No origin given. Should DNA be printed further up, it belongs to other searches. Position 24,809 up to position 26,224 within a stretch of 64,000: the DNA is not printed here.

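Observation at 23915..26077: Three-domain fusion: Gfo/Idh/MocA oxidoreductase + NDP-sugar pyrophosphorylase-like + NUDIX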

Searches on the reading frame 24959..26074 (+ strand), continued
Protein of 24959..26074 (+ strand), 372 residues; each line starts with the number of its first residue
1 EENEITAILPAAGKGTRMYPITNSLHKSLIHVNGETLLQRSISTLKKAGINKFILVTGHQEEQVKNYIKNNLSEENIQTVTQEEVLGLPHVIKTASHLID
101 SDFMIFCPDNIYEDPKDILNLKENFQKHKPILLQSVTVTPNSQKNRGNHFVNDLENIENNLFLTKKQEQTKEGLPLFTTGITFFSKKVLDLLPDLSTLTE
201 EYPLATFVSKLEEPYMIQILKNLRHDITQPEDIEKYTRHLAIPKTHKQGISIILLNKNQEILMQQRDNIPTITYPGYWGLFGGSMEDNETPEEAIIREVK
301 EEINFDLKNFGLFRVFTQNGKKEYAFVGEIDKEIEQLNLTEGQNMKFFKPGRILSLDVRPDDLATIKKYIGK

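Call 28: find_related_loci(query=A1, collection=genome_contigs, flank=8000)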
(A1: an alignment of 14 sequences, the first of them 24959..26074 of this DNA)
Query A1 (372 aa) in genome_contigs; peptide patterns used: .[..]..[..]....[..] (x = any residue, [..] = any of these).
59 stretches matched a pattern; 26 encode a relative of the query (tblastn E <= 1e-3); 26 distinct loci.
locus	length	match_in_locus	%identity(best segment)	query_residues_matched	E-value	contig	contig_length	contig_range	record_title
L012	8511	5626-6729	46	5-369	2e-105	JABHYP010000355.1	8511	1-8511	MAG: Candidatus Latescibacterota bacterium isolate SI047_bin62 k141_691913, whole genome shotgun sequence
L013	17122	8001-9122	40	2-372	1e-99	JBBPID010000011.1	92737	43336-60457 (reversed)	MAG: Acidobacteriota bacterium isolate BPF5-02-03_bin_1 NODE_11_length_92737_cov_10.191116, whole genome shotgun sequenc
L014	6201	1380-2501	40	2-372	1e-97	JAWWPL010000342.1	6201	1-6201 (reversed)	MAG: Blastocatellia bacterium isolate BP_37 scaffold_186120, whole genome shotgun sequence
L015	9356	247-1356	39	4-372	5e-91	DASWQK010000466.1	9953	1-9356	MAG TPA_asm: Pyrinomonadaceae bacterium isolate SMAG_U3492 k141_270768, whole genome shotgun sequence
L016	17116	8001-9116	38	4-372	5e-91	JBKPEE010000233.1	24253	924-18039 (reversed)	MAG: Acidobacteriota bacterium isolate GB_EKS_MAG_00006 GB_EKS_000001550474, whole genome shotgun sequence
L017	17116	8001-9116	38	3-371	2e-93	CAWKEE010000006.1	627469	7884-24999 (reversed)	MAG: uncultured Alphaproteobacteria bacterium isolate MFD09206.bin.1.206 genome assembly, contig: contig_4397, whole gen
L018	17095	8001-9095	29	6-370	5e-39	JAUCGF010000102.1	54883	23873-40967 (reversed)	Desulfococcaceae bacterium HSG9 NODE_36_length_54883, whole genome shotgun sequence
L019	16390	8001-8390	36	249-369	7e-20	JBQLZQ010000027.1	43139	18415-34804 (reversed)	MAG: Inquilinaceae bacterium isolate bin_1164 contig_27, whole genome shotgun sequence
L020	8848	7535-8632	28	7-372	2e-39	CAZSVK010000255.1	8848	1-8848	MAG TPA_asm: uncultured bacterium isolate binchicken_co232_243 genome assembly, contig: NODE_15320_length_8848_cov_4.665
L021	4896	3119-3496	37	240-357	5e-19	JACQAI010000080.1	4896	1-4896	MAG: Proteobacteria bacterium isolate NC_groundwater_912_Pr1_S-0.2um_69_16 Montesol18-Sp2_coassembly_scaffold_134651, wh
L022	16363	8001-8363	37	250-366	6e-18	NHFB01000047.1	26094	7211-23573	MAG: Betaproteobacteria bacterium TMED100 98056, whole genome shotgun sequence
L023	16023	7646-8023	35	248-369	3e-15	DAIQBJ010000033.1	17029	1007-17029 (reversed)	MAG TPA_asm: Gemmatimonadales bacterium isolate CTOTU27894 NODE_482_length_17029_cov_6.416225, whole genome shotgun sequ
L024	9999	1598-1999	30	243-366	7e-14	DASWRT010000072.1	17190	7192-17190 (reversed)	MAG TPA_asm: Stellaceae bacterium isolate SMAG_U3529 k141_1223630, whole genome shotgun sequence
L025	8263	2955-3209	33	221-313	2e-13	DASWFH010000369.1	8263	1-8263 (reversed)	MAG TPA_asm: Stellaceae bacterium isolate SMAG_U2784 k141_1484948, whole genome shotgun sequence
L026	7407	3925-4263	31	243-348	3e-13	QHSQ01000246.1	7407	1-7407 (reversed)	MAG: Candidatus Rokuibacteriota bacterium isolate AR27 14_0903_09_40cm_scaffold_7847_curated, whole genome shotgun seque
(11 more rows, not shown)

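Call 32: find_homologous_proteins(query=A1, max_evalue=1e-10)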
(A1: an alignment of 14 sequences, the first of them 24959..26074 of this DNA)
Query A1 (14 sequences) (372 aa, profile of the alignment): 37 proteins with E <= 1e-10 among 7441 candidates.
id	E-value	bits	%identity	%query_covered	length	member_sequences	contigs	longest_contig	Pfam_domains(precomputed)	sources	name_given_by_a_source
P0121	5.9e-157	541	46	99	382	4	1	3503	PF00483.30,PF00293.35,PF12804.14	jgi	-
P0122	3.2e-155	535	44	98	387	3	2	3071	PF00483.30,PF01128.26,PF00293.35,PF12804.14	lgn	-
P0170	3.6e-126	439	29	98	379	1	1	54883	PF00483.30,PF00293.35,PF12804.14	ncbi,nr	ncbi:NUDIX domain-containing protein [Desulfococcaceae bacterium HSG9]|nr:NUDIX domain-containing pr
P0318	7.4e-118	412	29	98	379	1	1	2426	PF00483.30,PF00293.35,PF12804.14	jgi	jgi:8-oxo-dGTP pyrophosphatase MutT (NUDIX family)/CTP:molybdopterin cytidylyltransferase MocA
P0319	1.4e-110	388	33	97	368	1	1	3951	PF00483.30,PF00293.35,PF12804.14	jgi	-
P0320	2.9e-110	387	27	98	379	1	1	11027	PF00483.30,PF00293.35,PF12804.14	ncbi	-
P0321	1.1e-106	375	30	98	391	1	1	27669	PF00483.30,PF00293.35,PF12804.14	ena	-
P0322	1.3e-95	339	31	88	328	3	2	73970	PF00293.35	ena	-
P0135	6.1e-31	126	27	37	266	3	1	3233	PF00483.30,PF12804.14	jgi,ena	-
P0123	2.0e-26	111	29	63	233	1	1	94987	PF00483.30,PF12804.14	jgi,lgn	jgi:dTDP-glucose pyrophosphorylase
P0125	1.7e-23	101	36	33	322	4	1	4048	PF00483.30,PF25084.2,PF12804.14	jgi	-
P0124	4.0e-22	97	29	54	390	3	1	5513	PF00483.30,PF01128.26,PF14602.13,PF00132.31,PF25087.2,PF25084.2,PF12804.14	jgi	jgi:bifunctional UDP-N-acetylglucosamine pyrophosphorylase/glucosamine-1-phosphate N-acetyltransfera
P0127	7.1e-20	89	34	28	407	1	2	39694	PF00483.30,PF14602.13,PF00132.31,PF25087.2,PF25084.2,PF12804.14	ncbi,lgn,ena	-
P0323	1.3e-18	85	24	61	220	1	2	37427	PF00483.30,PF12804.14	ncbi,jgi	jgi:NDP-sugar pyrophosphorylase family protein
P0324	5.1e-18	83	27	28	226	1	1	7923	PF00483.30,PF12804.14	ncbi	-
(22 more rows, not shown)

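Call 44: search_solved_structures(query=L013:6891-7949:+, max_evalue=1e-10)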
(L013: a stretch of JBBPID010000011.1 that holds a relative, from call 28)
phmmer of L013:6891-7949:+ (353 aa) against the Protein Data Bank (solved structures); distinct sequences matched with E-value up to 1e-10: 50.
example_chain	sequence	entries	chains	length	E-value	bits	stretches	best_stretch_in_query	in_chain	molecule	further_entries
3c1a_A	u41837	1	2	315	4.8e-23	85.1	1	6-256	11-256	Putative oxidoreductase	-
6z3b_A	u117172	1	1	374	1.1e-19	74.1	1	4-158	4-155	Gfo/Idh/MocA family oxidoreductase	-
6z3c_AAA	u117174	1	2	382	1.4e-19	73.7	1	4-158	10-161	Gfo/Idh/MocA family oxidoreductase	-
6z3b_B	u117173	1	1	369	1.8e-19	73.3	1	5-158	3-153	Gfo/Idh/MocA family oxidoreductase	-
7bvj_A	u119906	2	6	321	1.8e-19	73.3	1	11-266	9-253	Oxidoreductase, NAD-binding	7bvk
7xr9_A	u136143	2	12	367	4.1e-18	68.9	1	9-153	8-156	DgpA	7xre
3e82_A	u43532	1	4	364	5.3e-18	68.5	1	6-244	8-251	Putative oxidoreductase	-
9azo_A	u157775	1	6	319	8.1e-18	67.9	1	4-249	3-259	PmdC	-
5ya8_A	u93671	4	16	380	2.4e-17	66.3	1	2-151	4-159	Scyllo-inositol dehydrogenase with L-glucose dehydrogenase activity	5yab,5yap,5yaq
6ktj_A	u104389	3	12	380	2.7e-17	66.2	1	2-150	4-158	Scyllo-inositol dehydrogenase with L-glucose dehydrogenase activity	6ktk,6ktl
6o15_A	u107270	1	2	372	3.5e-17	65.8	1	8-220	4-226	Uncharacterized oxidoreductase YjhC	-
4fb5_A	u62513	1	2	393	2.4e-16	63.1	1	49-154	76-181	Probable oxidoreductase protein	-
6nor_A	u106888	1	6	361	9e-16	61.2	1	6-243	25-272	Putative NAD dependent dehydrogenase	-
2glx_A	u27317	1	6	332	1.1e-15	61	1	33-225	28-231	1,5-anhydro-D-fructose reductase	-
3f4l_A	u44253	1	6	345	2.1e-15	60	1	56-153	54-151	Putative oxidoreductase yhhX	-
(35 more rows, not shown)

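Call 48: find_related_loci(query=A1, collection=metagenome_contigs, flank=6000)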
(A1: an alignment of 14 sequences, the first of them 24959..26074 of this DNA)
Query A1 (372 aa) in metagenome_contigs; peptide patterns used: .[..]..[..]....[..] (x = any residue, [..] = any of these).
145 stretches matched a pattern; 104 encode a relative of the query (tblastn E <= 1e-3); the best 80 are kept; 80 distinct loci.
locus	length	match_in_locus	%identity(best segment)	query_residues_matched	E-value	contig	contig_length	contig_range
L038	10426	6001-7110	46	3-370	8e-107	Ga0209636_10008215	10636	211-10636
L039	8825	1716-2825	41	5-372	9e-100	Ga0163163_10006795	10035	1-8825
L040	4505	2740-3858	39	3-372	4e-99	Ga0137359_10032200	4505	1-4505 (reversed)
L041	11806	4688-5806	39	3-372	1e-98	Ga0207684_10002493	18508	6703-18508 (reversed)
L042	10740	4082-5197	40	4-372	2e-98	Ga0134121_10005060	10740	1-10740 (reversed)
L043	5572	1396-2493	44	7-370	6e-97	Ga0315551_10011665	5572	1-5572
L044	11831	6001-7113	39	3-372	5e-94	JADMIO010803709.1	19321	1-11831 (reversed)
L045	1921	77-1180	39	3-372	8e-97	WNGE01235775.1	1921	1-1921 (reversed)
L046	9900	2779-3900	38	3-372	6e-92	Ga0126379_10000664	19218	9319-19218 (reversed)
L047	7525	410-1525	37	3-371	4e-90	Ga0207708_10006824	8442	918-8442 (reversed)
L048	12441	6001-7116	37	3-371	3e-89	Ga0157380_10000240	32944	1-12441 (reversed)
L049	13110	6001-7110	37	3-371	2e-86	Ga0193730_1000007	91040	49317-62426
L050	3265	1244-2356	35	3-372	5e-86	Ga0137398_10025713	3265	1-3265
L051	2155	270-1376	37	5-371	1e-84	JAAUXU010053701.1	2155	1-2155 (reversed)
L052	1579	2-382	63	244-370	1e-48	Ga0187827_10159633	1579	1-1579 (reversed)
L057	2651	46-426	38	248-372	2e-26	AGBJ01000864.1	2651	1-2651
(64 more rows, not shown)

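Call 52: search_protein_families(library=pfam, proteins=[L013:1306-2472:+, L013:2526-3824:+, L013:3854-5140:+, L013:5226-6176:+, L013:6180-6851:+, L013:10990-12174:+, L013:12190-13377:+, L013:13425-14330:+, L013:14800-15927:+, L013:15992-16837:+], max_evalue=0.00001)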
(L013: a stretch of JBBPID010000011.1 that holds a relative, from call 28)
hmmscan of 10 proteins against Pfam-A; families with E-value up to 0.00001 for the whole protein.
L013:1306-2472:+ (389 aa): 2 families
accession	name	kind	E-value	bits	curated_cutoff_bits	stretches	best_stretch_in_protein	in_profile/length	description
PF01041.23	DegT_DnrJ_EryC1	-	2.6e-113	379.3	19.8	1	10-368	2-359/360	DegT/DnrJ/EryC1/StrS aminotransferase family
PF00155.27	Aminotran_1_2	-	5.6e-10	39.4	19.7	1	10-155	21-186/361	Aminotransferase class I and II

L013:2526-3824:+ (433 aa): 2 families
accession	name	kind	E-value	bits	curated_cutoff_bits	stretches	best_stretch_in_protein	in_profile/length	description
PF00535.33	Glycos_transf_2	-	2.4e-23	83.4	23.3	1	9-113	1-105/168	Glycosyl transferase family 2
PF13641.12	Glyco_tranf_2_3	-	1.6e-07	32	27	1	8-118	3-118/230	Glycosyltransferase like family 2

L013:3854-5140:+ (429 aa): 1 family
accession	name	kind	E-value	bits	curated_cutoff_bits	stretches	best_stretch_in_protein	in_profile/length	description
PF04577.19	Glyco_transf_61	-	3.2e-23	82.9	27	1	164-337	1-137/137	Glycosyltransferase 61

L013:5226-6176:+ (317 aa): 6 families
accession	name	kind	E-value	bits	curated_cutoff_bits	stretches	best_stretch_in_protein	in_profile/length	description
PF02719.21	Polysacc_synt_2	-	1.2e-54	186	20.2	1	5-262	1-279/293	Polysaccharide biosynthesis protein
PF01370.27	Epimerase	-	3.6e-23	82.7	20.9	1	5-217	1-237/240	NAD dependent epimerase/dehydratase family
PF04321.23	RmlD_sub_bind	-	1.4e-17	64.1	27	1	4-120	2-102/287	RmlD substrate binding domain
PF16363.11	GDP_Man_Dehyd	-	1.6e-10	41.4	27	1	6-120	1-130/332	GDP-mannose 4,6 dehydratase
PF07993.18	NAD_binding_4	-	3e-08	33.6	20.1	0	70-121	90-138/258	Male sterility protein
PF01073.25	3Beta_HSD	-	2e-07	30.7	22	1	6-125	1-122/280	3-beta hydroxysteroid dehydrogenase/isomerase family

L013:6180-6851:+ (224 aa): 2 families
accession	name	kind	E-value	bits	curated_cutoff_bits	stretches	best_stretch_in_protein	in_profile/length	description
PF00483.29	NTP_transferase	-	2.6e-09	37.5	21.2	1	7-73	2-71/245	Nucleotidyl transferase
PF12804.13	NTP_transf_3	-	1.9e-07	31.8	27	1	7-105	1-95/160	MobA-like NTP transferase domain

L013:10990-12174:+ (395 aa): 4 families
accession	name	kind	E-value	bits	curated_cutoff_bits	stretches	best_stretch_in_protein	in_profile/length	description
PF13489.12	Methyltransf_23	-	1.6e-16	60.9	27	1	149-307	21-163/164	Methyltransferase domain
PF08241.18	Methyltransf_11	-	5.6e-08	33.8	21.2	1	155-251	1-94/95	Methyltransferase domain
PF08242.18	Methyltransf_12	-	7.2e-07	30.3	30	1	155-250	1-98/98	Methyltransferase domain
PF13649.12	Methyltransf_25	-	8.1e-07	30.1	27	1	155-248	2-97/97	Methyltransferase domain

L013:12190-13377:+ (396 aa): 1 family
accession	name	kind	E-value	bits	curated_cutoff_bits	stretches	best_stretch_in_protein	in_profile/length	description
PF13524.12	Glyco_trans_1_2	-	2.7e-34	118.6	25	1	232-376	3-143/144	Glycosyl transferase-like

L013:13425-14330:+ (302 aa): 1 family
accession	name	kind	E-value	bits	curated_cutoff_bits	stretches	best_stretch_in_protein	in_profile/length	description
PF08241.18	Methyltransf_11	-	4.1e-09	37.4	21.2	1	120-209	19-95/95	Methyltransferase domain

L013:14800-15927:+ (376 aa): 1 family
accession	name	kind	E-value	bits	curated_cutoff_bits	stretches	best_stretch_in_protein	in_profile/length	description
PF01041.23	DegT_DnrJ_EryC1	-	1.9e-115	386.4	19.8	1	9-363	3-359/360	DegT/DnrJ/EryC1/StrS aminotransferase family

L013:15992-16837:+ (282 aa): 0 families

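Call 54: search_protein_families(library=pfam, alignment_id=A2, max_evalue=0.00001)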
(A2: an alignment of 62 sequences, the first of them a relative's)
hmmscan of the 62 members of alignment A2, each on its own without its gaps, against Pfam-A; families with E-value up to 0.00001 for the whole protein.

A. member 1, L016:4874-6124:+ (417 aa): 3 families
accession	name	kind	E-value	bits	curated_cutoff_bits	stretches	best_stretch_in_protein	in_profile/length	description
PF00005.33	ABC_tran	-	4.3e-22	79.6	25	1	55-186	1-135/137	ABC transporter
PF14524.12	Wzt_C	-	4.7e-15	56.2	30.4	1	267-392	2-132/143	Wzt C-terminal domain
PF13304.12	AAA_21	-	4.8e-06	27.3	27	0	68-88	2-22/304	AAA domain, putative AbiEii toxin, Type IV TA system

B. families by the number of members that match (of 62 scanned): 39 families (the first 25 are shown)
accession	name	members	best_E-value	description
PF08241.18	Methyltransf_11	19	4.6e-18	Methyltransferase domain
PF13489.12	Methyltransf_23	17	5.8e-22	Methyltransferase domain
PF08242.18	Methyltransf_12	17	6.5e-18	Methyltransferase domain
PF13524.12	Glyco_trans_1_2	11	1e-35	Glycosyl transferase-like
PF13649.12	Methyltransf_25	11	8.6e-16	Methyltransferase domain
PF13847.12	Methyltransf_31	10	6.8e-14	Methyltransferase domain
PF14524.12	Wzt_C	5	8.5e-20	Wzt C-terminal domain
PF01061.29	ABC2_membrane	4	1e-26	ABC-2 type transporter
PF00005.33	ABC_tran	4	5.4e-24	ABC transporter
PF13304.12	AAA_21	4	7.3e-08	AAA domain, putative AbiEii toxin, Type IV TA system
PF13578.12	Methyltransf_24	3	2.1e-27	Methyltransferase domain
PF00534.26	Glycos_transf_1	3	4.9e-20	Glycosyl transferases group 1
PF13692.12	Glyco_trans_1_4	3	3.2e-16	Glycosyl transferases group 1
PF05175.20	MTS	3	5e-08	Methyltransferase small domain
PF00155.27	Aminotran_1_2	2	3.7e-38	Aminotransferase class I and II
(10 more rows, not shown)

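Call 55: search_protein_families(library=ncbifam, proteins=[L013:6180-6851:+, L048:4225-4926:+, L013:5226-6176:+, L013:10990-12174:+, L013:6891-7949:+, L013:9894-11000:+], max_evalue=1e-8)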
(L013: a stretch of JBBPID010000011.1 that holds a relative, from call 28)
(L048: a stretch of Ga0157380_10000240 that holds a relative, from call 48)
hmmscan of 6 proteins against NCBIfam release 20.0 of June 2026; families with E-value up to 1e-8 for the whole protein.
L013:6180-6851:+ (224 aa): 3 families
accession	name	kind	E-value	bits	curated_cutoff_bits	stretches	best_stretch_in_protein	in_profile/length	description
NF045761.1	NAMPUrTaseMurU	equivalog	4.6e-15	56.1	250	1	7-220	3-224/226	N-acetylmuramate alpha-1-phosphate uridylyltransferase MurU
TIGR03992.1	Arch_glmU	subfamily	1e-13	50.9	292.1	1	6-71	2-68/393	bifunctional sugar-1-phosphate nucleotidylyltransferase/acetyltransferase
NF041313.1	UDPGP_AglF_Halo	equivalog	6.9e-12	45.3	400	1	6-113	2-113/234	UTP--glucose-1-phosphate uridylyltransferase AglF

L048:4225-4926:+ (234 aa): 5 families
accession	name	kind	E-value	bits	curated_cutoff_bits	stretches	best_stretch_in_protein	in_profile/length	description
TIGR01983.1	UbiG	equivalog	1.2e-13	50.9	102.95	1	84-186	48-157/228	bifunctional 2-polyprenyl-6-hydroxyphenol methylase/3-demethylubiquinol 3-O-methyltransferase UbiG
NF002463.0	PRK01683.1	equivalog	5.7e-13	49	297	1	78-184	24-132/258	trans-aconitate 2-methyltransferase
TIGR02072.1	BioC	equivalog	1.4e-11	44.7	184.95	1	70-182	20-134/244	malonyl-ACP O-methyltransferase BioC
NF045667.1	MTase_DVU1556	equivalog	8.5e-09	35.2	155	0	84-180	21-119/213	DVU_1556 family methyltransferase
NF043040.1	corrin_prot_MT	hypoth_equivalog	9.7e-09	35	180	0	81-179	37-146/216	corrinoid protein-associated methyltransferase CpaM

L013:5226-6176:+ (317 aa): 6 families
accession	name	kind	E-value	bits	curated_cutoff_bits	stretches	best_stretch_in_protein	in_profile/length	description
TIGR03589.1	PseB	equivalog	2e-46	158.5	407.75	1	2-283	4-284/324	UDP-N-acetylglucosamine 4,6-dehydratase (inverting)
TIGR04130.1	FnlA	equivalog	2.9e-29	102.1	730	1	4-228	6-233/337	UDP-N-acetylglucosamine 4,6-dehydratase/5-epimerase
TIGR01214.1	rmlD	equivalog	3.4e-17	62.4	224.05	1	4-120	1-101/285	dTDP-4-dehydrorhamnose reductase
TIGR02622.1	CDP_4_6_dhtase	equivalog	5.1e-12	45.6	278.45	1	3-122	5-132/352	CDP-glucose 4,6-dehydratase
TIGR01179.1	galE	equivalog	5e-11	42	262.3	1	5-161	2-177/332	UDP-glucose 4-epimerase GalE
TIGR01181.1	dTDP_gluc_dehyt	equivalog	2.1e-09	36.9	365.1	1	5-121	2-127/321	dTDP-glucose 4,6-dehydratase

L013:10990-12174:+ (395 aa): 0 families

L013:6891-7949:+ (353 aa): 9 families
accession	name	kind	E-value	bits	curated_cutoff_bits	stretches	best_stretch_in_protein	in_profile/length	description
NF040723.1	UDP-GlcNAcDh_Arch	equivalog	2.8e-42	145.3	450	1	9-266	4-257/302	UDP-N-acetylglucosamine 3-dehydrogenase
TIGR04380.1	myo_inos_iolG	equivalog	2.1e-31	109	355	1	6-225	2-231/330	inositol 2-dehydrogenase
NF008607.0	PRK11579.1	subfamily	4.3e-23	81.8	330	1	35-213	32-218/346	oxidoreductase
NF052479.1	LevoglcsnDh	equivalog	1.1e-19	70.4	650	1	27-150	33-156/386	levoglucosan dehydrogenase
NF041392.1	XylDh_Gfo6_Halo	equivalog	1.9e-19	69.7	350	1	3-168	14-184/350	D-xylose 1-dehydrogenase Gfo6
NF058563.1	BT_2159_fam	equivalog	2.9e-16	59.4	650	1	7-152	2-147/350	disaccharide 3-dehydrogenase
NF007574.0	PRK10206.1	equivalog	3.6e-16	59.2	352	1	47-153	45-151/345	oxidoreductase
NF052679.1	InsChiInosDhIolG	equivalog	9.2e-15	54.5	540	1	8-187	5-189/343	bifunctional inositol 2-dehydrogenase/D-chiro-inositol 1-dehydrogenase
NF058561.1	BT_2158_fam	equivalog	3.4e-13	49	750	1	5-151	35-180/487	glycoside 3-dehydrogenase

L013:9894-11000:+ (369 aa): 8 families
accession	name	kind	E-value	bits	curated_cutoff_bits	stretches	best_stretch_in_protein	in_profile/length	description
TIGR03588.1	PseC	equivalog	2.4e-75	253.8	423.5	1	14-364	7-378/380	UDP-4-amino-4,6-dideoxy-N-acetyl-beta-L-altrosamine transaminase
NF008658.2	PRK11658.1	equivalog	1e-72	244.9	631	1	21-364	17-375/379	UDP-4-amino-4-deoxy-L-arabinose aminotransferase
NF008687.0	PRK11706.1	equivalog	5.3e-72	242.6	375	1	17-365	11-373/375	dTDP-4-amino-4,6-dideoxygalactose transaminase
TIGR04181.1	NHT_00031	hypoth_equivalog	1.4e-64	218.2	420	1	31-345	22-357/359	LegC family aminotransferase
TIGR02379.1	ECA_wecE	subfamily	5.3e-60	203.1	434.85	1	24-363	17-372/376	dTDP-4-amino-4,6-dideoxy-D-glucose transaminase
TIGR04427.1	PLP_DesI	equivalog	1.8e-58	198.5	650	1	35-362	50-379/390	dTDP-4-dehydro-6-deoxyglucose aminotransferase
NF011936.0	PRK15407.1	equivalog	1.5e-52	178.8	423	2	14-217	47-252/440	lipopolysaccharide biosynthesis protein RfbH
NF005816.0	PRK07682.1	equivalog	3.3e-09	35.9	620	1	41-159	82-203/390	aminotransferase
